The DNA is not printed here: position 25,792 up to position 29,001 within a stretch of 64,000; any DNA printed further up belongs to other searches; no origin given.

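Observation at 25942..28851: Solitary 969-aa N6-adenine methyltransferase fusion with a nuclease-like N-terminus and a roughly 470-aa uncharacterised C-terminal half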

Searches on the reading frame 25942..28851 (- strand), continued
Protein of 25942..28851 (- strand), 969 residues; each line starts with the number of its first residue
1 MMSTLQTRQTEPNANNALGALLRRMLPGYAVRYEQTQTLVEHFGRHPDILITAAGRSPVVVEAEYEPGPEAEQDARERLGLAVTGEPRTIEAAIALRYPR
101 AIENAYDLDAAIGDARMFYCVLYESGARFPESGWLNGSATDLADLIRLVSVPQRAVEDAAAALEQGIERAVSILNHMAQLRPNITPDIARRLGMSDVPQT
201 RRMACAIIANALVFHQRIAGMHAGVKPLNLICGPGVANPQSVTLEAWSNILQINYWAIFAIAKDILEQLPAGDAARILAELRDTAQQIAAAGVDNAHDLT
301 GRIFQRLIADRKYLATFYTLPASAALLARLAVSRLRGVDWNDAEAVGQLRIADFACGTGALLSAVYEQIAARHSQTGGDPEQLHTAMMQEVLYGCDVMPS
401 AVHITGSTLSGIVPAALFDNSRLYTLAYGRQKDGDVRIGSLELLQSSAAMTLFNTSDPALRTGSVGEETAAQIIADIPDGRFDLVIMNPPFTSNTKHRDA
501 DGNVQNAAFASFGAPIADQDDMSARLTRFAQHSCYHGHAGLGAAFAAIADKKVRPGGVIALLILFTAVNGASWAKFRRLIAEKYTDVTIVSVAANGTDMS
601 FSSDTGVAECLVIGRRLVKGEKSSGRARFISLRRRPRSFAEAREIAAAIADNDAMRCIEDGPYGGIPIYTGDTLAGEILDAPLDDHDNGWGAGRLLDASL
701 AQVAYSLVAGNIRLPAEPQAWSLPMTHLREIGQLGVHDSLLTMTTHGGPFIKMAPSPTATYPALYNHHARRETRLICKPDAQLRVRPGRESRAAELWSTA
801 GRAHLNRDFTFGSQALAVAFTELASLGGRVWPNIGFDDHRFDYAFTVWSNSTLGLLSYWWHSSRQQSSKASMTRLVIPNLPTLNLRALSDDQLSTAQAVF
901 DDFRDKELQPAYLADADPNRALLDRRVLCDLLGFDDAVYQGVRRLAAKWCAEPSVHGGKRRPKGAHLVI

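Call 18: find_related_loci(query=window:25942-28851:-, collection=genome_contigs, flank=10000)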
Query window:25942-28851:- (969 aa) in genome_contigs; peptide patterns used: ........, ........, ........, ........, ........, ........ (x = any residue, [..] = any of these).
26 stretches matched a pattern; 12 encode a relative of the query (tblastn E <= 1e-3); 12 distinct loci.
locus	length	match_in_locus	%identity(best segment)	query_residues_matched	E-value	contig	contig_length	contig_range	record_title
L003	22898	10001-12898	80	3-969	0e+0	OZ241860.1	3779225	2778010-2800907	MAG: Dehalococcoidia bacterium isolate 622caf9c-9a0b-40dd-93ad-3e8d7e620a5e genome assembly, chromosome: 1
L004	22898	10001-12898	66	2-969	0e+0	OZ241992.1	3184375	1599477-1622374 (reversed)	MAG: Dehalococcoidia bacterium isolate ad06a298-89b6-49a3-928e-ce4bba0dcfa3 genome assembly, chromosome: 1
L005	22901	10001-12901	65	2-969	0e+0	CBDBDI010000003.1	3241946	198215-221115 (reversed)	MAG: Dehalococcoidia bacterium isolate 8667ca63-c4f2-445c-998c-9896a5069bfa genome assembly, contig: contig_3, whole gen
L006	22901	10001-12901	65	2-969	0e+0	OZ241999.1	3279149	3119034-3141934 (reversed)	MAG: Dehalococcoidia bacterium isolate a94145c4-23f5-4c8d-977e-23e11a5cf2dd genome assembly, chromosome: 1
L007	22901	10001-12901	64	4-969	0e+0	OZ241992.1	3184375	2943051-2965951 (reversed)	MAG: Dehalococcoidia bacterium isolate ad06a298-89b6-49a3-928e-ce4bba0dcfa3 genome assembly, chromosome: 1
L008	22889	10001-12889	59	8-969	0e+0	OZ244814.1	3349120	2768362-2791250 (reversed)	MAG: Chloroflexota bacterium isolate 69ec6d3d-2374-4d29-b98a-ed9ec61ffa6d genome assembly, chromosome: 1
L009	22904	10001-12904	59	4-969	0e+0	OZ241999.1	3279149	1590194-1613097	MAG: Dehalococcoidia bacterium isolate a94145c4-23f5-4c8d-977e-23e11a5cf2dd genome assembly, chromosome: 1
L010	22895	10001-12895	60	7-969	0e+0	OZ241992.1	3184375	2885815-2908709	MAG: Dehalococcoidia bacterium isolate ad06a298-89b6-49a3-928e-ce4bba0dcfa3 genome assembly, chromosome: 1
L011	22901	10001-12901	59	9-969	0e+0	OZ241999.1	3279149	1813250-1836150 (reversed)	MAG: Dehalococcoidia bacterium isolate a94145c4-23f5-4c8d-977e-23e11a5cf2dd genome assembly, chromosome: 1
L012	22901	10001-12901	63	9-969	0e+0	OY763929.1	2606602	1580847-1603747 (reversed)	MAG: Dehalococcoidia bacterium isolate b8c59f79-82fb-4549-ad1a-ab6c7f2c8c82 genome assembly, chromosome: 1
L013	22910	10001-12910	61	8-969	0e+0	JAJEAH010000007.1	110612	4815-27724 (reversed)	MAG: Chloroflexota bacterium isolate jk18x7bins.44 k141_1074555, whole genome shotgun sequence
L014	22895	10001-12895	64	8-969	0e+0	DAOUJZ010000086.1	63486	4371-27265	MAG TPA_asm: Dehalococcoidia bacterium isolate S34_284 k113_162320, whole genome shotgun sequence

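Call 21: find_encoding_contigs(protein=P0013, flank=8000, max_places=2)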
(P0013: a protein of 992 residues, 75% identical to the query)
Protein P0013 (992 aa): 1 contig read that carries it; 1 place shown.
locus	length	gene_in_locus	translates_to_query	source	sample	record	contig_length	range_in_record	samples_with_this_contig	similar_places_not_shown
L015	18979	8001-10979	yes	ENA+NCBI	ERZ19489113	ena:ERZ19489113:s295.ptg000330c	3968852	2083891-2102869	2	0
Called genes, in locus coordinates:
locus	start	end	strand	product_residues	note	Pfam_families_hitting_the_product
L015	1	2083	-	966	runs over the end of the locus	PF01170:UPF0020 (faint)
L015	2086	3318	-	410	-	PF02515:CoA_transf_3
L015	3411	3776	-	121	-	PF13650:Asp_protease_2 (weak), PF13975:gag-asp_proteas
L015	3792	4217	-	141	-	-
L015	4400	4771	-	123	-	-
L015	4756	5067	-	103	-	-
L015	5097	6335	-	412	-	PF13452:FAS1_DH_region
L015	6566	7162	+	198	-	-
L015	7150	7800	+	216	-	PF02452:PemK_toxin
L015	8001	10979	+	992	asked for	PF07669:Eco57I (faint)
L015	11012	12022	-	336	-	-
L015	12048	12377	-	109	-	-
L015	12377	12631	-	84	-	-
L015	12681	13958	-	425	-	PF02515:CoA_transf_3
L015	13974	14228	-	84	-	-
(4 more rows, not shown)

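Call 22: find_encoding_contigs(protein=P0088, flank=8000, max_places=2)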
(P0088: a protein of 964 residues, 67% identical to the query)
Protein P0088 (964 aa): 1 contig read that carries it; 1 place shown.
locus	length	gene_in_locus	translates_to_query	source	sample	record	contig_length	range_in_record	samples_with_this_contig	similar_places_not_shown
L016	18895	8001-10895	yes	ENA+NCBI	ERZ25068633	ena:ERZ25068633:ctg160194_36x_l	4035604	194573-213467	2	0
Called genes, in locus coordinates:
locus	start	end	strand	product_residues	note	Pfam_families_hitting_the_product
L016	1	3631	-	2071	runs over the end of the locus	PF13191:AAA_16 (weak), PF13401:AAA_22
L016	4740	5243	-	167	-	PF13358:DDE_3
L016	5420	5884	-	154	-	PF13384:HTH_23 (weak), PF13551:HTH_29, PF13565:HTH_32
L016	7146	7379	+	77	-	PF15937:PrlF_antitoxin, PF04014:MazE_antitoxin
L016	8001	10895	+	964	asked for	PF07669:Eco57I (weak)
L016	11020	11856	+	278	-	-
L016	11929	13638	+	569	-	PF12802:MarR_2 (faint), PF13814:Replic_Relax (weak)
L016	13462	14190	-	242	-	-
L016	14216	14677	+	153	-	-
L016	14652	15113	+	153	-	-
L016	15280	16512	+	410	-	PF02463:SMC_N, PF11398:DUF2813 (faint), PF13175:AAA_15 (weak), PF13476:AAA_23, PF13304:AAA_21, PF13175:AAA_15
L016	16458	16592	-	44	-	-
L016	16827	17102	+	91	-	PF14103:DUF4276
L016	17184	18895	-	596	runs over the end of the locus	PF03235:GmrSD_N, PF07510:GmrSD_C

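Call 23: find_encoding_contigs(protein=P0114, flank=8000, max_places=2)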
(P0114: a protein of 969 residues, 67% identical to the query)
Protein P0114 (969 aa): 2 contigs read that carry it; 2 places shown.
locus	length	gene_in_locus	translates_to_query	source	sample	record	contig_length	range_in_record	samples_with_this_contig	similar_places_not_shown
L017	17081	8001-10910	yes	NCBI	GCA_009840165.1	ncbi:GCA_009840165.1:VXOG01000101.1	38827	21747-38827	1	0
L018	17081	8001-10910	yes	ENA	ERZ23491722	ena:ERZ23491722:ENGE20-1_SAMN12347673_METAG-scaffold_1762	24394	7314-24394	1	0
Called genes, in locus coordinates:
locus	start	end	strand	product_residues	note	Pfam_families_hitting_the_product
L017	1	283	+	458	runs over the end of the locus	PF06537:DHOR, PF00034:Cytochrom_C (faint), PF13442:Cytochrome_CBB3 (faint)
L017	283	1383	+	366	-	PF09375:Peptidase_M75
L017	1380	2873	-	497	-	PF05090:HTTM, PF22777:VKGC_lumenal_dom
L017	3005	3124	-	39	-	-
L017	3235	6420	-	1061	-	PF02811:PHP, PF07733:DNA_pol3_alpha, PF12836:HHH_3 (faint), PF17657:DNA_pol3_finger, PF14579:HHH_6, PF01336:tRNA_anti-codon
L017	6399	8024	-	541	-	PF00817:IMS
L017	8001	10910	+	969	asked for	PF07669:Eco57I (weak)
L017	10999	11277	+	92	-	-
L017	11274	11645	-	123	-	-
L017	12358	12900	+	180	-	PF00903:Glyoxalase, PF13669:Glyoxalase_4 (weak)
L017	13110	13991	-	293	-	PF01436:NHL (faint)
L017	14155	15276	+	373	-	PF00296:Bac_luciferase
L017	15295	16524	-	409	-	PF05977:MFS_3, PF07690:MFS_1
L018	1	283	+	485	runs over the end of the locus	PF06537:DHOR, PF13442:Cytochrome_CBB3 (faint), PF00034:Cytochrom_C (faint)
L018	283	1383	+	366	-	PF09375:Peptidase_M75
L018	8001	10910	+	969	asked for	PF07669:Eco57I (weak)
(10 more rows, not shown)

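Call 24: predict_structure(alignment_id=A1)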
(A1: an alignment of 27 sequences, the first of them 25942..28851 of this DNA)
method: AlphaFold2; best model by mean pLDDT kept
length: 969 residues; sequences in the alignment: 27
mean_pLDDT: 57.4   pTM: 0.40
mean pLDDT of the five models: 57.4, 54.5, 53.9, 52.7, 50.0
residues with pLDDT >= 90: 24; 70-90: 305; 50-70: 230; < 50: 410
segments of 3 or more residues with pLDDT < 50: 1-5, 308-311, 314-325, 327-329, 331-374, 380-541, 564-572, 595-609, 687-740, 760-779, 797-817, 822-835, 862-883, 951-969
pLDDT, mean of each block of 10 residues (from residue 1): 55 86 83 63 70 85 81 88 82 90 84 84 76 73 75 76 85 86 78 68 78 75 78 86 86 63 84 89 83 56 53 46 48 45 44 38 45 49 43 29 25 26 22 28 25 27 26 38 40 31 34 38 45 41 53 58 45 55 65 45 33 70 70 56 59 64 70 74 53 39 37 43 37 37 57 61 35 34 65 52 31 42 42 49 72 64 41 39 64 86 69 65 85 82 63 39 39
secondary structure, 60 per line:
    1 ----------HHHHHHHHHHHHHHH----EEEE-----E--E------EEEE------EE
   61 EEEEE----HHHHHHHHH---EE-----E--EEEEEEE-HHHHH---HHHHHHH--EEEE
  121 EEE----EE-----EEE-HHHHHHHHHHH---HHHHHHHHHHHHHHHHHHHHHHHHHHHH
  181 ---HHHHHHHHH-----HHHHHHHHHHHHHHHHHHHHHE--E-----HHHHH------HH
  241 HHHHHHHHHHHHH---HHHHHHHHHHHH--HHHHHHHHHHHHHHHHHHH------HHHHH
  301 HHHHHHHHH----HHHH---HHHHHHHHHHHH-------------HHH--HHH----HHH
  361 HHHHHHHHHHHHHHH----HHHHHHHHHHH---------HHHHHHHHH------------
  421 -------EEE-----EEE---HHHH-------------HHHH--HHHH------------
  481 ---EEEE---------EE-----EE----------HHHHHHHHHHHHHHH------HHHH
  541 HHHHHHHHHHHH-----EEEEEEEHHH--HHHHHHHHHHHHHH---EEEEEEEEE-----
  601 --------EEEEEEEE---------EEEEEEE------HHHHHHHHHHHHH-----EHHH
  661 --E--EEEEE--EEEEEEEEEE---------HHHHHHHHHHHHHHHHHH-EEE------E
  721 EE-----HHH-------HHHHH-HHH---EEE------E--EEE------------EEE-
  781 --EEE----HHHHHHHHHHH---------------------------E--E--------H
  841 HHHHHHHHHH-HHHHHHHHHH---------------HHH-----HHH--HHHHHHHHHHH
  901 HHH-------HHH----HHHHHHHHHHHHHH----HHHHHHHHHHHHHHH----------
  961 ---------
elements in order (helices of 4 or more, strands of 3 or more residues): H11-25 E30-33 E49-52 E59-65 H70-78 E92-98 H100-104 H108-114 E117-123 E135-137 H139-149 H153-180 H184-192 H198-218 H228-232 H239-253 H257-268 H271-289 H296-309 H314-317 H321-332 H358-375 H380-390 H400-408 E428-430 E436-438 H442-445 H459-462 H465-468 E484-487 H516-530 H537-552 E558-564 H570-583 E587-595 E609-616 E626-632 H639-651 E666-670 E673-682 H692-709 E711-713 E720-722 H738-742 E750-752 E762-764 E777-779 E783-785 H790-800 H840-850 H852-861 H890-903 H918-931 H936-950

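Call 25: search_protein_representatives(protein=window:25942-28851:-)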
Query: 969 residues. Proteins with E-value up to 0.001 (for the whole library): 3731; up to 1e-10: 2647; up to 1e-30: 1211. The best 150 are listed.
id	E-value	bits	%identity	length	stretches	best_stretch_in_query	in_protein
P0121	0.0e+00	1273.7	61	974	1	6-969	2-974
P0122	1.4e-292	989.7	49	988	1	8-968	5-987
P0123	5.3e-279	944.8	45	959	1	8-964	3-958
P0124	1.0e-259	880.9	63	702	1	6-671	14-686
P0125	7.8e-243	825.1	45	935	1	7-914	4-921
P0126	1.6e-238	810.8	65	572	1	7-575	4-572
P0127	1.4e-221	754.8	44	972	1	19-961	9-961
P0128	2.1e-217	740.9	56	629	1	358-969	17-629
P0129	1.4e-212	724.9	42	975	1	12-966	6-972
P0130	2.8e-200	684.2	40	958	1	13-960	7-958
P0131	2.4e-197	674.6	64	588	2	8-461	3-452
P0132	9.8e-197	672.5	41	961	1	13-959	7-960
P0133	1.1e-195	669.0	41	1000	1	11-961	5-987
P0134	1.2e-195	668.9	41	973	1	9-960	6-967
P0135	2.7e-195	667.8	43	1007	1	11-960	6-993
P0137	7.5e-195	666.3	42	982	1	8-960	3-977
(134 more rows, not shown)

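Call 27: search_solved_structures(query=A2, max_evalue=10, show_alignments=3)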
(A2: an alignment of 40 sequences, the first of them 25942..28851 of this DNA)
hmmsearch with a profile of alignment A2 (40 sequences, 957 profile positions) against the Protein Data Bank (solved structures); distinct sequences matched with E-value up to 10: 23.
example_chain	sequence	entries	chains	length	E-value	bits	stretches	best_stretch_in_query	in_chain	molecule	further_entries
9ewz_C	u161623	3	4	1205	1.4e-05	26.5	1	343-400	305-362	Adenine-specific methyltransferase BrxX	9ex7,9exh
8zek_A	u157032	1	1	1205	1.4e-05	26.4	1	343-400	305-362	site-specific DNA-methyltransferase (adenine-specific)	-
8c45_A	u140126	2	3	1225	1.5e-05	26.4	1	343-401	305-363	site-specific DNA-methyltransferase (adenine-specific)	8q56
7lo5_A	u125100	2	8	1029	0.00062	21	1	459-589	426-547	Site-specific DNA-methyltransferase (adenine-specific)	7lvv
9ohl_C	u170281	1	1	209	0.011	16.9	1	471-492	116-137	rRNA N(6)-adenosine-methyltransferase METTL5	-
6h2u_A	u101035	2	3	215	0.012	16.8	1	471-492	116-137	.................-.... protein 5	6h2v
8cxz_A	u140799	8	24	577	0.045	14.9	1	346-400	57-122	Site-specific DNA-methyltransferase (adenine-specific)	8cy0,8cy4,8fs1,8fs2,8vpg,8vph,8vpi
7lni_A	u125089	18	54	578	0.045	14.9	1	346-400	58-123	Site-specific DNA-methyltransferase (adenine-specific)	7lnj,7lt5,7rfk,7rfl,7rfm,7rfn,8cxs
4xqk_A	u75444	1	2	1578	0.071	14.2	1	470-587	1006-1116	LlaBIII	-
1wy7_A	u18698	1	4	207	0.074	14.2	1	472-492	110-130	hypothetical protein PH1948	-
7qw5_A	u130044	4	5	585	0.1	13.7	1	473-525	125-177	Modification methylase BseCI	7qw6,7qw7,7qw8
4m8s_A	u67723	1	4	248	0.12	13.4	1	241-277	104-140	Putative 3-oxoacyl-[acyl-carrier protein] reductase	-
1g38_A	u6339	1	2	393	0.12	13.4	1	517-575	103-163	MODIFICATION METHYLASE TAQI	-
2ozv_A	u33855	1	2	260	0.13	13.3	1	436-490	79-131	Hypothetical protein Atu0636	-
2ibs_A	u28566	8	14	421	0.14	13.2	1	517-575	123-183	Modification methylase TaqI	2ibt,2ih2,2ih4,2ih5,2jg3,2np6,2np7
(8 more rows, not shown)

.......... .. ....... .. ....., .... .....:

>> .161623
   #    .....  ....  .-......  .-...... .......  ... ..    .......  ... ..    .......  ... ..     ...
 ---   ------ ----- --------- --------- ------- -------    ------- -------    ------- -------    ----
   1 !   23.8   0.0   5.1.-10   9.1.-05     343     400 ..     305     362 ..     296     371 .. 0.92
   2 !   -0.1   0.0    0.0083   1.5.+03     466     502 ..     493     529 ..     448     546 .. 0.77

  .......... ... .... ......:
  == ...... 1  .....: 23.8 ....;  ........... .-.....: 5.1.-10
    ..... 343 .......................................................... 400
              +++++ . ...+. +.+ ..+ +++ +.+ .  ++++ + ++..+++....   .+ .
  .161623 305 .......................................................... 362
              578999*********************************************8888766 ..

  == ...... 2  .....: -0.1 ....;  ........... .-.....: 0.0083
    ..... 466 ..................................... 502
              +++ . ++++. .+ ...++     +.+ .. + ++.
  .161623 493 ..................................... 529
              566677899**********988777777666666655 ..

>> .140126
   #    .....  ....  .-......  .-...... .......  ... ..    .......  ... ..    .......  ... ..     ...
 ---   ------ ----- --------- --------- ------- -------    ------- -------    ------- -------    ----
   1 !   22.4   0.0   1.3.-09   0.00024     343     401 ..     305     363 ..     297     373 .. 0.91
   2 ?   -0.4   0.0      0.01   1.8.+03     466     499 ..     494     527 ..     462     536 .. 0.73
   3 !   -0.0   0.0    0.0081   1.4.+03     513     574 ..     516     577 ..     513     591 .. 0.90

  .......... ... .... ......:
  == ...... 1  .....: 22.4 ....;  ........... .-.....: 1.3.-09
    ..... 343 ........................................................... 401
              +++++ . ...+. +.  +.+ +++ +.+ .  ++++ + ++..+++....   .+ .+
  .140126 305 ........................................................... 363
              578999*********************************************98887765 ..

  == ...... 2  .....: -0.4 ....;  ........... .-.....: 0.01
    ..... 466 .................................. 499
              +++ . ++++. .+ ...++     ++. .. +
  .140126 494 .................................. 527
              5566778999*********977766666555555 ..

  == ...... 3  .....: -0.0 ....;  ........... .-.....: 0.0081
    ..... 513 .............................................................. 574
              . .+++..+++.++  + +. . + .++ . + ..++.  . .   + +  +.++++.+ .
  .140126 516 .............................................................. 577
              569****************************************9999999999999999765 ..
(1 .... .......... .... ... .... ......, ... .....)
